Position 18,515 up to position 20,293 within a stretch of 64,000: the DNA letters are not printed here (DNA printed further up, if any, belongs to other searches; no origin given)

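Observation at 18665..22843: Soluble fumarate-reductase-type FAD enzyme with its own NAD(P)H / poly-Fe-S electron-input module (possible electron bifurcation or confurcation)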

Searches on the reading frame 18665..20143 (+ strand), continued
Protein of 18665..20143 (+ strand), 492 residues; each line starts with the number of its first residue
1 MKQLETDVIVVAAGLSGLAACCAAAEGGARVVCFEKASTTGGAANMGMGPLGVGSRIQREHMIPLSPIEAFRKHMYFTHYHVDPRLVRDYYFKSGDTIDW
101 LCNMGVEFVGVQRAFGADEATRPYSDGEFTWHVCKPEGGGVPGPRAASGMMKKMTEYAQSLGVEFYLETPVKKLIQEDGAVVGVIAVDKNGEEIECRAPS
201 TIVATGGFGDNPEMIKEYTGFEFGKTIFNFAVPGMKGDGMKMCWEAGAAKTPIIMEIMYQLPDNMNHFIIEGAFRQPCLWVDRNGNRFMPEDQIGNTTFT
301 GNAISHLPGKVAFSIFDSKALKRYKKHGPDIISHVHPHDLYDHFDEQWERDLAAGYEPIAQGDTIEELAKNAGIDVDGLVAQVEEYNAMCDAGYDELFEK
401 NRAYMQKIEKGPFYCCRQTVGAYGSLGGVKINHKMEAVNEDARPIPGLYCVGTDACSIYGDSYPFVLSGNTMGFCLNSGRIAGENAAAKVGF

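Call 75: search_protein_families(library=pfam, proteins=[P0243, P0252, P0253, P0255, P0256, P0280, P0283, P0308, P0361, P0300], max_evalue=0.000001)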
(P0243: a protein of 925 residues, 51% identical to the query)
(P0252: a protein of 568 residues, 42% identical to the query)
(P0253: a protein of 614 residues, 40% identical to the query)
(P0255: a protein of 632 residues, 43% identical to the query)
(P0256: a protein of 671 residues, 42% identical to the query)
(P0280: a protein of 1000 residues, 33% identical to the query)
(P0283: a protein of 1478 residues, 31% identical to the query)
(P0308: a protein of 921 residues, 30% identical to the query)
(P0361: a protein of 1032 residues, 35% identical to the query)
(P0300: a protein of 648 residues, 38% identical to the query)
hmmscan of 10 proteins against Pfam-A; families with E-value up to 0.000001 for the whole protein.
P0243 (925 aa): 9 families
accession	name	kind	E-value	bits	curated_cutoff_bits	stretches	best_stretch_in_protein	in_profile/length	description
PF00890.30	FAD_binding_2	-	1.1e-50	173.5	20.4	1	449-896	1-407/414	FAD binding domain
PF10589.14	NADH_4Fe-4S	-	1.2e-19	70.4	23.5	1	226-304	7-85/85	NADH-ubiquinone oxidoreductase-F iron-sulfur binding region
PF12831.13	FAD_oxidored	-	3.8e-14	53.2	27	1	449-638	1-145/416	FAD dependent oxidoreductase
PF03486.20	HI0933_like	-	1.4e-09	38.2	50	1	449-866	2-199/244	HI0933-like protein Rossmann domain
PF13237.11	Fer4_10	-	8.1e-09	35.7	25.5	1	321-369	2-53/53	4Fe-4S dicluster domain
PF00037.32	Fer4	-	2e-08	34.1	21.1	0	352-373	2-23/24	4Fe-4S binding domain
PF13187.11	Fer4_9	-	7.8e-08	32.7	27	1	327-373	1-52/52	4Fe-4S dicluster domain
PF07992.20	Pyr_redox_2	-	8.9e-07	29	26.1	0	449-641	2-111/291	Pyridine nucleotide-disulphide oxidoreductase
PF12838.12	Fer4_7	-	9.1e-07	29.7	27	0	327-372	1-52/52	4Fe-4S dicluster domain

P0252 (568 aa): 7 families
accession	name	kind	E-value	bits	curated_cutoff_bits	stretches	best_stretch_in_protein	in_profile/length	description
PF00890.30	FAD_binding_2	-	1.3e-55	189.7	20.4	1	88-535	1-405/414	FAD binding domain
PF01266.30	DAO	-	1.1e-14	55.2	27.9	1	88-284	1-209/353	FAD dependent oxidoreductase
PF07992.20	Pyr_redox_2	-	1.9e-11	44.4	26.1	1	88-131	2-42/291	Pyridine nucleotide-disulphide oxidoreductase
PF12831.13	FAD_oxidored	-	2.6e-11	43.9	27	1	88-278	1-145/416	FAD dependent oxidoreductase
PF03486.20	HI0933_like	-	3.4e-10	40.2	50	1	88-279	2-164/244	HI0933-like protein Rossmann domain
PF13450.12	NAD_binding_8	-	2.9e-08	34.3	21.9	1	91-125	1-35/68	NAD(P)-binding Rossmann-like domain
PF01946.23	Thi4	-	5.4e-07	29.5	26.2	0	87-128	18-60/235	Thi4 family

P0253 (614 aa): 9 families
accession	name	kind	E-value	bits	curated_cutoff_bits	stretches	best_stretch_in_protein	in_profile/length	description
PF00890.30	FAD_binding_2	-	3.1e-48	165.4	20.4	1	135-583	3-405/414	FAD binding domain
PF01266.30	DAO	-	2.1e-17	64.1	27.9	1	134-330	2-209/353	FAD dependent oxidoreductase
PF04205.19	FMN_bind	-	1.2e-13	52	22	1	30-101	1-76/77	FMN-binding domain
PF03486.20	HI0933_like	-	7.6e-13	48.9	50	1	133-574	2-217/244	HI0933-like protein Rossmann domain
PF12831.13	FAD_oxidored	-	2.7e-12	47.2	27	1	134-324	2-145/416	FAD dependent oxidoreductase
PF01946.23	Thi4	-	1.1e-09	38.4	26.2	1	127-179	13-67/235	Thi4 family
PF07992.20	Pyr_redox_2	-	4.4e-08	33.3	26.1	0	134-325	3-109/291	Pyridine nucleotide-disulphide oxidoreductase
PF00070.33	Pyr_redox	-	1.8e-07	32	22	0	237-304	14-80/82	Pyridine nucleotide-disulphide oxidoreductase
PF13450.12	NAD_binding_8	-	5e-07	30.3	21.9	0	136-171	1-36/68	NAD(P)-binding Rossmann-like domain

P0255 (632 aa): 8 families
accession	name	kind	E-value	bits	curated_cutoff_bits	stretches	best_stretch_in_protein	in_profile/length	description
PF00890.30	FAD_binding_2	-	1.1e-39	137.3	20.4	1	139-603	1-405/414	FAD binding domain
PF12831.13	FAD_oxidored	-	4.7e-15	56.2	27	1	139-216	1-74/416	FAD dependent oxidoreductase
PF01266.30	DAO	-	4.3e-13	50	27.9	1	139-334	1-207/353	FAD dependent oxidoreductase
PF03486.20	HI0933_like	-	1e-09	38.7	50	0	139-197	2-62/244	HI0933-like protein Rossmann domain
PF07992.20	Pyr_redox_2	-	7.3e-08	32.6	26.1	0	139-176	2-40/291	Pyridine nucleotide-disulphide oxidoreductase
PF13450.12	NAD_binding_8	-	1e-07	32.6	21.9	1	142-176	1-35/68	NAD(P)-binding Rossmann-like domain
PF01946.23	Thi4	-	1.7e-07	31.2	26.2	1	136-225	16-106/235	Thi4 family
PF10589.14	NADH_4Fe-4S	-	1.9e-07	31.3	23.5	1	23-106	2-85/85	NADH-ubiquinone oxidoreductase-F iron-sulfur binding region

P0256 (671 aa): 6 families
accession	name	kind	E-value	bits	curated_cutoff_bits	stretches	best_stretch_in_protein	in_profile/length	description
PF00890.30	FAD_binding_2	-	9.4e-44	150.7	20.4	1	148-639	1-405/414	FAD binding domain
PF10589.14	NADH_4Fe-4S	-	1.9e-16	60.1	23.5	1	30-112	3-85/85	NADH-ubiquinone oxidoreductase-F iron-sulfur binding region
PF12831.13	FAD_oxidored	-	4.6e-12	46.4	27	1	148-338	1-145/416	FAD dependent oxidoreductase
PF01266.30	DAO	-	1.1e-11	45.3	27.9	1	148-218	1-58/353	FAD dependent oxidoreductase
PF07992.20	Pyr_redox_2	-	2e-08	34.4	26.1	0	133-178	128-174/291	Pyridine nucleotide-disulphide oxidoreductase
PF01946.23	Thi4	-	4.8e-07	29.7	26.2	0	139-193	10-66/235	Thi4 family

P0280 (1000 aa): 8 families
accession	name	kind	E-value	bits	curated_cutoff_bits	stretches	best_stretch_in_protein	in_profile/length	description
PF00890.30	FAD_binding_2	-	1.3e-74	252.4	20.4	2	29-478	1-404/414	FAD binding domain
PF03486.20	HI0933_like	-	3.5e-24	86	50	0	29-71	2-44/244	HI0933-like protein Rossmann domain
PF01266.30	DAO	-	5.5e-24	85.8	27.9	1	29-236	1-226/353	FAD dependent oxidoreductase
PF12831.13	FAD_oxidored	-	3e-23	83.2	27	2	29-222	1-145/416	FAD dependent oxidoreductase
PF07992.20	Pyr_redox_2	-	4.9e-18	66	26.1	0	29-100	2-74/291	Pyridine nucleotide-disulphide oxidoreductase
PF13450.12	NAD_binding_8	-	2.1e-13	50.8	21.9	0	32-65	1-34/68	NAD(P)-binding Rossmann-like domain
PF01946.23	Thi4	-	1.6e-10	41.1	26.2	0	505-556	10-61/235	Thi4 family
PF00070.33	Pyr_redox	-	2.4e-10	41.2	22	0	30-62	2-34/82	Pyridine nucleotide-disulphide oxidoreductase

P0283 (1478 aa): 11 families
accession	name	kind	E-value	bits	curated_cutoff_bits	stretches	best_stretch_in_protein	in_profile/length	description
PF00890.30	FAD_binding_2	-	2.1e-145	485.5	20.4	3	137-546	1-400/414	FAD binding domain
PF01266.30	DAO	-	9.8e-51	173.8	27.9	3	137-340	1-220/353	FAD dependent oxidoreductase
PF03486.20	HI0933_like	-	1.9e-36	126.2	50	0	137-179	2-44/244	HI0933-like protein Rossmann domain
PF12831.13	FAD_oxidored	-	7.2e-36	124.8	27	3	137-315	1-139/416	FAD dependent oxidoreductase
PF07992.20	Pyr_redox_2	-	9.6e-19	68.3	26.1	1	137-326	2-112/291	Pyridine nucleotide-disulphide oxidoreductase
PF13450.12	NAD_binding_8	-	4e-14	53.1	21.9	0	1037-1071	1-35/68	NAD(P)-binding Rossmann-like domain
PF04205.19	FMN_bind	-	5.1e-13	49.9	22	1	40-111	1-76/77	FMN-binding domain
PF01946.23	Thi4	-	3e-11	43.4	26.2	0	1028-1073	13-59/235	Thi4 family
PF01134.28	GIDA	-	2.8e-10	40.2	22.1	0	1034-1061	1-28/391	Glucose inhibited division protein A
PF01494.25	FAD_binding_3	-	2.8e-09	37.1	22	0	136-304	2-140/349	FAD binding domain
PF00070.33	Pyr_redox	-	4.1e-08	34.1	22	0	138-167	2-31/82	Pyridine nucleotide-disulphide oxidoreductase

P0308 (921 aa): 12 families
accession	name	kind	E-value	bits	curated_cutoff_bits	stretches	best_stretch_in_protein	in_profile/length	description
PF00890.30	FAD_binding_2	-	1.4e-82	278.6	20.4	2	10-428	1-407/414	FAD binding domain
PF01266.30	DAO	-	3e-27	96.5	27.9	2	10-204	1-216/353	FAD dependent oxidoreductase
PF12831.13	FAD_oxidored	-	2.5e-18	67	27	2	10-191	1-145/416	FAD dependent oxidoreductase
PF07992.20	Pyr_redox_2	-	4.1e-16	59.7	26.1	0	10-73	144-208/291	Pyridine nucleotide-disulphide oxidoreductase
PF01134.28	GIDA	-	1.8e-15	57.4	22.1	0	10-38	1-29/391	Glucose inhibited division protein A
PF03486.20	HI0933_like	-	9e-14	51.9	50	0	10-44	2-36/244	HI0933-like protein Rossmann domain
PF00070.33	Pyr_redox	-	2e-12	47.9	22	0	474-508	2-36/82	Pyridine nucleotide-disulphide oxidoreductase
PF13450.12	NAD_binding_8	-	5.1e-11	43.1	21.9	0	476-506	1-31/68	NAD(P)-binding Rossmann-like domain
PF01262.27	AlaDh_PNT_C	-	6.7e-11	42.5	23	0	453-514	10-71/214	Alanine dehydrogenase/PNT, C-terminal domain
PF01494.25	FAD_binding_3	-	5e-10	39.6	22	0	9-46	2-39/349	FAD binding domain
PF01946.23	Thi4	-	1.1e-09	38.3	26.2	0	471-503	17-50/235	Thi4 family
PF13738.12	Pyr_redox_3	-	1.4e-07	31.5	30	0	12-47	1-36/305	Pyridine nucleotide-disulphide oxidoreductase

P0361 (1032 aa): 10 families
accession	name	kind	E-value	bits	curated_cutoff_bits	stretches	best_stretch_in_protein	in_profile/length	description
PF00890.30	FAD_binding_2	-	8e-58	197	20.4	2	15-307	1-298/414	FAD binding domain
PF07992.20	Pyr_redox_2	-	8.1e-30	104.7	26.1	1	487-778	1-289/291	Pyridine nucleotide-disulphide oxidoreductase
PF14691.11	Fer4_20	-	1.4e-19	70.4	25.8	1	397-474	29-109/113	Dihydroprymidine dehydrogenase domain II, 4Fe-4S cluster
PF01266.30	DAO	-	1.2e-16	61.7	27.9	1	15-201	1-207/353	FAD dependent oxidoreductase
PF13450.12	NAD_binding_8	-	6.3e-16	58.8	21.9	1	491-526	1-36/68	NAD(P)-binding Rossmann-like domain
PF12831.13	FAD_oxidored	-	1.4e-15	58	27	1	15-196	1-144/416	FAD dependent oxidoreductase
PF13738.12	Pyr_redox_3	-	1.9e-13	50.8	30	0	616-764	164-305/305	Pyridine nucleotide-disulphide oxidoreductase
PF01946.23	Thi4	-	1e-11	45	26.2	0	487-525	18-57/235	Thi4 family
PF00070.33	Pyr_redox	-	1.4e-09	38.8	22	0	488-522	1-35/82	Pyridine nucleotide-disulphide oxidoreductase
PF03486.20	HI0933_like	-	1.8e-09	37.9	50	0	488-527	2-41/244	HI0933-like protein Rossmann domain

P0300 (648 aa): 6 families
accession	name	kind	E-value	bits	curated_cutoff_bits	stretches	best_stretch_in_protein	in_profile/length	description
PF00890.30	FAD_binding_2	-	9.6e-60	203.3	20.4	1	150-618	1-405/414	FAD binding domain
PF04205.19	FMN_bind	-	5.7e-15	56.2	22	1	51-123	1-77/77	FMN-binding domain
PF01266.30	DAO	-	5.3e-14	52.9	27.9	1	150-345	1-211/353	FAD dependent oxidoreductase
PF12831.13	FAD_oxidored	-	3.8e-12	46.7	27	1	150-338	1-145/416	FAD dependent oxidoreductase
PF03486.20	HI0933_like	-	9.8e-10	38.7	50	1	150-616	2-226/244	HI0933-like protein Rossmann domain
PF07992.20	Pyr_redox_2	-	6.1e-07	29.6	26.1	0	150-340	2-110/291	Pyridine nucleotide-disulphide oxidoreductase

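Call 86: find_encoding_contigs(protein=P0243, flank=8000, max_places=2)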
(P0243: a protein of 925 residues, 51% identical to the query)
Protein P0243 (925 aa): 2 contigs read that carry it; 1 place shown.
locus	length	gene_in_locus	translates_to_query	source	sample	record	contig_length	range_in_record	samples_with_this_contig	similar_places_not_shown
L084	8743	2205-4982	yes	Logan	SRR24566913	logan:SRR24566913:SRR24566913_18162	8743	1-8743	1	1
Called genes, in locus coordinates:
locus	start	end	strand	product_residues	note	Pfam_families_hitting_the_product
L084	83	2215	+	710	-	PF13510:Fer2_4, PF10588:NADH-G_4Fe-4S_3, PF12838:Fer4_7, PF22117:Fer4_Nqo3, PF14691:Fer4_20, PF07992:Pyr_redox_2, PF12831:FAD_oxidored, PF13450:NAD_binding_8, +12 more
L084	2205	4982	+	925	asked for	PF10589:NADH_4Fe-4S, PF12838:Fer4_7 (weak), PF13187:Fer4_9, PF13237:Fer4_10, PF00037:Fer4 (weak), PF00890:FAD_binding_2, PF03486:HI0933_like, PF12831:FAD_oxidored, +3 more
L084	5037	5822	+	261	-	PF18089:DAPG_hydrolase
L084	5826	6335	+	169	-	PF06496:DUF1097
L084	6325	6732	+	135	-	PF03358:FMN_red (weak)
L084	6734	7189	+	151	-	-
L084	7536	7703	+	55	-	-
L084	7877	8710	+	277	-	PF00756:Esterase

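Call 88: search_protein_families(library=pfam, proteins=[L084:5037-5822:+, L084:7877-8710:+], max_evalue=0.01)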
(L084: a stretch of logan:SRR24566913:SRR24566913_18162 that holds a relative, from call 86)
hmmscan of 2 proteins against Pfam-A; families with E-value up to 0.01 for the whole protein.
L084:5037-5822:+ (261 aa): 1 family
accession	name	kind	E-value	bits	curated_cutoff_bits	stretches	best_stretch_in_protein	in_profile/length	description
PF18089.7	DAPG_hydrolase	-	1.1e-69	234.9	22.7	1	45-255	3-223/223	DAPG hydrolase PhiG domain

L084:7877-8710:+ (277 aa): 3 families
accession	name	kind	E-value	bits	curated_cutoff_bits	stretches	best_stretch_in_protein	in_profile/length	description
PF00756.26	Esterase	-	2.6e-17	63.9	22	1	10-252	1-242/251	Putative esterase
PF02230.22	Abhydrolase_2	-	3.9e-05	24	23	1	105-156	93-144/217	Phospholipase/Carboxylesterase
PF07859.19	Abhydrolase_3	-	0.0064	16.7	25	1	114-244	68-204/210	alpha/beta hydrolase fold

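Call 90: find_encoding_contigs(protein=P0242, flank=8000, max_places=1)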
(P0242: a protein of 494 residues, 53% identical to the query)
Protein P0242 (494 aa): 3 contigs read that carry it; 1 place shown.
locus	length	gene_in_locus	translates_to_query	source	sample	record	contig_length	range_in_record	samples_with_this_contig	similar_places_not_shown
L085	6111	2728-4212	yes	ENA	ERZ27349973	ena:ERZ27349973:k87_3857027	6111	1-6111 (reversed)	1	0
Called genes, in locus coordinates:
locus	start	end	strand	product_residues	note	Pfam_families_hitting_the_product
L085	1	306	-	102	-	?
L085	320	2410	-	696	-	PF13510:Fer2_4, PF10588:NADH-G_4Fe-4S_3, PF12838:Fer4_7, PF22117:Fer4_Nqo3, PF14691:Fer4_20, PF01946:Thi4, PF01266:DAO, PF07992:Pyr_redox_2, +11 more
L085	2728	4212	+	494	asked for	PF00890:FAD_binding_2, PF01266:DAO, PF03486:HI0933_like (faint), PF07992:Pyr_redox_2 (faint), PF12831:FAD_oxidored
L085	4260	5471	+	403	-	PF07690:MFS_1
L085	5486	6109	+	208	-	?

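Call 91: find_encoding_contigs(protein=P0256, flank=8000, max_places=1)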
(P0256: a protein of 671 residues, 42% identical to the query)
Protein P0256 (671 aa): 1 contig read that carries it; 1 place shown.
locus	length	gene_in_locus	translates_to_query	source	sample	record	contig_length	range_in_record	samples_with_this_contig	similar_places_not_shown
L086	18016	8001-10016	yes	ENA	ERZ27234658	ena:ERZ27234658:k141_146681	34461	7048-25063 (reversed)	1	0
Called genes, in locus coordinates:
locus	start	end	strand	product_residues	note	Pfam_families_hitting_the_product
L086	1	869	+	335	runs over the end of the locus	PF05853:BKACE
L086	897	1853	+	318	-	PF02737:3HCDH_N, PF03721:UDPG_MGDP_dh_N (weak), PF00725:3HCDH (weak)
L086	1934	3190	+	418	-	PF00083:Sugar_tr, PF07690:MFS_1, PF06779:MFS_4, PF07690:MFS_1 (weak)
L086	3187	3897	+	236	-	PF01144:CoA_trans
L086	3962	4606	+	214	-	PF01144:CoA_trans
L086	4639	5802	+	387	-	PF00108:Thiolase_N, PF00109:ketoacyl-synt (faint), PF02803:Thiolase_C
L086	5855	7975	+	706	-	PF13510:Fer2_4, PF10588:NADH-G_4Fe-4S_3, PF12838:Fer4_7, PF22117:Fer4_Nqo3, PF14691:Fer4_20, PF01266:DAO, PF07992:Pyr_redox_2, PF13450:NAD_binding_8, +11 more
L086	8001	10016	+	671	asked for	PF10589:NADH_4Fe-4S, PF07992:Pyr_redox_2 (faint), PF01946:Thi4 (weak), PF03486:HI0933_like (faint), PF00890:FAD_binding_2, PF01266:DAO (weak), PF12831:FAD_oxidored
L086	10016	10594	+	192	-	PF06541:ABC_trans_CmpB (weak)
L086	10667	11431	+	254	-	PF13472:Lipase_GDSL_2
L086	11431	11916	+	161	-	PF14270:DUF4358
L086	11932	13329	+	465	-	PF03062:MBOAT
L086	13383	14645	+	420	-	PF14286:DHHW (weak)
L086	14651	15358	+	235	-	PF03591:AzlC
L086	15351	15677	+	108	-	PF05437:AzlD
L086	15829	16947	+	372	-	-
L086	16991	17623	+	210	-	PF12804:NTP_transf_3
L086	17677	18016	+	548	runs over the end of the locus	PF02585:PIG-L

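Call 92: find_encoding_contigs(protein=P0361, flank=8000, max_places=1)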
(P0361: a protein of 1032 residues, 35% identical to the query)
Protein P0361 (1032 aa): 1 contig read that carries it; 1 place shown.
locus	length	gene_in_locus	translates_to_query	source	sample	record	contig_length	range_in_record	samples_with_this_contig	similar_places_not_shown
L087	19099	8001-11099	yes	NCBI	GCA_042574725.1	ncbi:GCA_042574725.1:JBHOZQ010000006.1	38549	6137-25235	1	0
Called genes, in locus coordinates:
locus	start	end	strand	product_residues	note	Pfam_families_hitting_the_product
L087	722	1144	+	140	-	PF02310:B12-binding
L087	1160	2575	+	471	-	PF06368:Met_asp_mut_E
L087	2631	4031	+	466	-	PF13941:MutL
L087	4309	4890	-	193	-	PF13577:SnoaL_4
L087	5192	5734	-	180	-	PF13577:SnoaL_4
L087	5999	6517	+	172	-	PF01047:MarR, PF12802:MarR_2 (weak), PF13463:HTH_27 (weak)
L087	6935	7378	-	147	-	PF02515:CoA_transf_3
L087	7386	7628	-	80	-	PF02515:CoA_transf_3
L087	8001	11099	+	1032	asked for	PF00890:FAD_binding_2, PF01266:DAO, PF12831:FAD_oxidored, PF14691:Fer4_20, PF01266:DAO (weak), PF07992:Pyr_redox_2, PF13450:NAD_binding_8, PF00890:FAD_binding_2, +6 more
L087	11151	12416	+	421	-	PF01575:MaoC_dehydratas (faint), PF13452:FAS1_DH_region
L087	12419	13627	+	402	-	PF13452:FAS1_DH_region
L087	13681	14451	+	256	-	PF00106:adh_short, PF08659:KR, PF13561:adh_short_C2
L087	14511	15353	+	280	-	PF00106:adh_short, PF01370:Epimerase (weak), PF08659:KR, PF13561:adh_short_C2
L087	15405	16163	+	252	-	PF00106:adh_short, PF08659:KR, PF13561:adh_short_C2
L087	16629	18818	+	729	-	PF04879:Molybdop_Fe4S4, PF00384:Molybdopterin, PF01568:Molydop_binding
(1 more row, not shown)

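Call 96: search_protein_families(library=pfam, proteins=[L055:8993-9811:+, L052:14235-15005:+, L046:8239-9021:+, L058:15132-15914:+], max_evalue=0.001)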
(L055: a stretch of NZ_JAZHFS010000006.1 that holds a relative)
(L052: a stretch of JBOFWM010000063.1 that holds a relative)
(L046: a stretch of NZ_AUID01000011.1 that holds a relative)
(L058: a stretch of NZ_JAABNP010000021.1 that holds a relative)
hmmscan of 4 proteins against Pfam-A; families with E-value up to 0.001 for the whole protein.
L055:8993-9811:+ (272 aa): 1 family
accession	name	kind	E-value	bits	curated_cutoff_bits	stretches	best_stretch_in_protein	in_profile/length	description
PF18089.7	DAPG_hydrolase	-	3.9e-77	259.2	22.7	1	50-265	5-223/223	DAPG hydrolase PhiG domain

L052:14235-15005:+ (257 aa): 1 family
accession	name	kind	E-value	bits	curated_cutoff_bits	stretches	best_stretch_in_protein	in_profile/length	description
PF18089.7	DAPG_hydrolase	-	1.7e-70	237.5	22.7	1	41-251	3-223/223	DAPG hydrolase PhiG domain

L046:8239-9021:+ (261 aa): 1 family
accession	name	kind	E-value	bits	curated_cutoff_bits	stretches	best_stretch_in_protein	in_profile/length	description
PF18089.7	DAPG_hydrolase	-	2e-80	270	22.7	1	41-255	3-223/223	DAPG hydrolase PhiG domain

L058:15132-15914:+ (261 aa): 1 family
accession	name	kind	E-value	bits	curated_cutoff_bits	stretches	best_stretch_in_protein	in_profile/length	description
PF18089.7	DAPG_hydrolase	-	8e-77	258.2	22.7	1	45-260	5-223/223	DAPG hydrolase PhiG domain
